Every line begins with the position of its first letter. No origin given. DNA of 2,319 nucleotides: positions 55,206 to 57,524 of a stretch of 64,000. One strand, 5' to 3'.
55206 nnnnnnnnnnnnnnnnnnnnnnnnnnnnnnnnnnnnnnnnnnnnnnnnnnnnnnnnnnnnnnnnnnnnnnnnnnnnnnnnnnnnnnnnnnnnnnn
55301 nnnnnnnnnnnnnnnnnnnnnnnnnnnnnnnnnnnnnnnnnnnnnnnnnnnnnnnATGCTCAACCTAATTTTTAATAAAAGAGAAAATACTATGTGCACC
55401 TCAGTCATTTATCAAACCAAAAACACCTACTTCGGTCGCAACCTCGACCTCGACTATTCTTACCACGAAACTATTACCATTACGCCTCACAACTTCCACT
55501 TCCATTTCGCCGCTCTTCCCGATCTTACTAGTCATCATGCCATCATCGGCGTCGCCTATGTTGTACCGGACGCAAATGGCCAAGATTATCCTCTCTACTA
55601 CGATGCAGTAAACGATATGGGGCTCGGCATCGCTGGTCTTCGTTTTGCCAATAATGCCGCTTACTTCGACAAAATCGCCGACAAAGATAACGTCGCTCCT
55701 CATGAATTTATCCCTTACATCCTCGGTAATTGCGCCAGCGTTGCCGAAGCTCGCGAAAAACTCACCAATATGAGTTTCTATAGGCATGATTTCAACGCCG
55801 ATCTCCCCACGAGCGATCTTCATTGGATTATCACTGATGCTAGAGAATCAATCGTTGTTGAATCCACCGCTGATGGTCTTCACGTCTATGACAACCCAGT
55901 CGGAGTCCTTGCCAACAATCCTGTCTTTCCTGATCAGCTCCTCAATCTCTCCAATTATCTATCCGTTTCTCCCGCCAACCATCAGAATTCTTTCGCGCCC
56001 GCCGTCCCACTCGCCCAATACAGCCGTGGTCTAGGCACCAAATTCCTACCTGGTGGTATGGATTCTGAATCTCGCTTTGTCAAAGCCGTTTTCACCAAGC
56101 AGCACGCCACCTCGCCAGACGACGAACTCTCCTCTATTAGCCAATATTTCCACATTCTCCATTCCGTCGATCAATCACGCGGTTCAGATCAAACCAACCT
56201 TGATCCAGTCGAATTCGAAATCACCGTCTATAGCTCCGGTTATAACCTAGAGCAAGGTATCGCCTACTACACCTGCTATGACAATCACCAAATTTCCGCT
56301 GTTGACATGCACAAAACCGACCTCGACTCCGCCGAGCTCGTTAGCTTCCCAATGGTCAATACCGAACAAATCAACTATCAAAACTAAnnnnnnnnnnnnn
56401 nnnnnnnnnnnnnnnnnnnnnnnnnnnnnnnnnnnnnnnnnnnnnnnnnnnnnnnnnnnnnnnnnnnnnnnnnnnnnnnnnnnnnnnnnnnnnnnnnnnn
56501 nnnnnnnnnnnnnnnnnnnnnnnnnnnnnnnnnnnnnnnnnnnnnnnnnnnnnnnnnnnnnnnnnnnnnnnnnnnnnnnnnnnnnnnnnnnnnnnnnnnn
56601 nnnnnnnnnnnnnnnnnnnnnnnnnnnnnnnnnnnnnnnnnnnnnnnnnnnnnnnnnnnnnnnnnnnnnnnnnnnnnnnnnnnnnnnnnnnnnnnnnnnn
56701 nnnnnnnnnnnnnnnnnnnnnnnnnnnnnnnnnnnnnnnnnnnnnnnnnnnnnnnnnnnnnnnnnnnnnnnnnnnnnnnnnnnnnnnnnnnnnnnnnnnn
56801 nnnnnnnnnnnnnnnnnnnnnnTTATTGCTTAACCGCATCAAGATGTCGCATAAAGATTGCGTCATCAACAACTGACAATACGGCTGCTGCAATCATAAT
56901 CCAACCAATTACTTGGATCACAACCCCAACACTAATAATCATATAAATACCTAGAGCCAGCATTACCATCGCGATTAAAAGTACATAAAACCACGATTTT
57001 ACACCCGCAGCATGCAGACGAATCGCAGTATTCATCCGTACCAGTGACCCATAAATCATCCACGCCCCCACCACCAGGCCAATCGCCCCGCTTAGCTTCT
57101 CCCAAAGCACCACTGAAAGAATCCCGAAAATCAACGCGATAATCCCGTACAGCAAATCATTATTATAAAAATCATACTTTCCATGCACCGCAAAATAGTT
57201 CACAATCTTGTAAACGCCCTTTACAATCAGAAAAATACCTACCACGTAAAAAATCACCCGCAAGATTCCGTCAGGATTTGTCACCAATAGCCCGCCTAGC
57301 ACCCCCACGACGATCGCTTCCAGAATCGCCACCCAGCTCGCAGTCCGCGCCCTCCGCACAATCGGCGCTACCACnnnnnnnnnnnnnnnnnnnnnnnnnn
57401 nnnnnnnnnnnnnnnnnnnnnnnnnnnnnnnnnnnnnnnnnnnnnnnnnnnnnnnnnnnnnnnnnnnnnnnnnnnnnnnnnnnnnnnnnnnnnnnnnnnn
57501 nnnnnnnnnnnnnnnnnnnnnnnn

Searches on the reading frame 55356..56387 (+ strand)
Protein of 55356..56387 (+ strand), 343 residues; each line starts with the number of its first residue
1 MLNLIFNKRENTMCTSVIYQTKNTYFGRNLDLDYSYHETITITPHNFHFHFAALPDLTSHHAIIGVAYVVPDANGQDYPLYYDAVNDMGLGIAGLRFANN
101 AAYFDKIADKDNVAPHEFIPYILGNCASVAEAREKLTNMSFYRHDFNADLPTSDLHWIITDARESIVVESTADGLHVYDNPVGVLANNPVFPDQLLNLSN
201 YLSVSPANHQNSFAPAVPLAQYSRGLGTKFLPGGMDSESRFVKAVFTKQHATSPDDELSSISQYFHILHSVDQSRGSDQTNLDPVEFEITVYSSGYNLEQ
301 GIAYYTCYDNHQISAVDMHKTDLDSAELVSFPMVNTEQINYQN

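Call 11: search_protein_families(library=pfam, proteins=[window:55356-56387:+], max_evalue=0.01)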
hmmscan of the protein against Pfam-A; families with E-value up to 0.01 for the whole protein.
window:55356-56387:+ (343 aa): 1 family
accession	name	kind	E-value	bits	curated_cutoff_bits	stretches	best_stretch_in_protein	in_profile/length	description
PF02275.23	CBAH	-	2e-81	274.5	20.4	1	14-330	1-315/316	Linear amide C-N hydrolases, choloylglycine hydrolase family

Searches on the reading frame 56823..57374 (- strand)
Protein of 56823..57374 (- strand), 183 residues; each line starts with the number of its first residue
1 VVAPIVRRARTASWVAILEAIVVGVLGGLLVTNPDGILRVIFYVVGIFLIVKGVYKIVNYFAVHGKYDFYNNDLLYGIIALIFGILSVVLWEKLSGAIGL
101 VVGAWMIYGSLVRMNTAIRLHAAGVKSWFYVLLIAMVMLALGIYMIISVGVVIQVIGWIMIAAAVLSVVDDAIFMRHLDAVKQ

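Call 11: search_protein_families(library=pfam, proteins=[window:56823-57374:-], max_evalue=0.01)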
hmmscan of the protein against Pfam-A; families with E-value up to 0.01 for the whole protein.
window:56823-57374:- (183 aa): 1 family
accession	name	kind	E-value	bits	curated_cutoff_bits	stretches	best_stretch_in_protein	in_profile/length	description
PF03729.18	DUF308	-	1.2e-12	48.3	25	2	19-87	2-71/73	Short repeat of unknown function (DUF308)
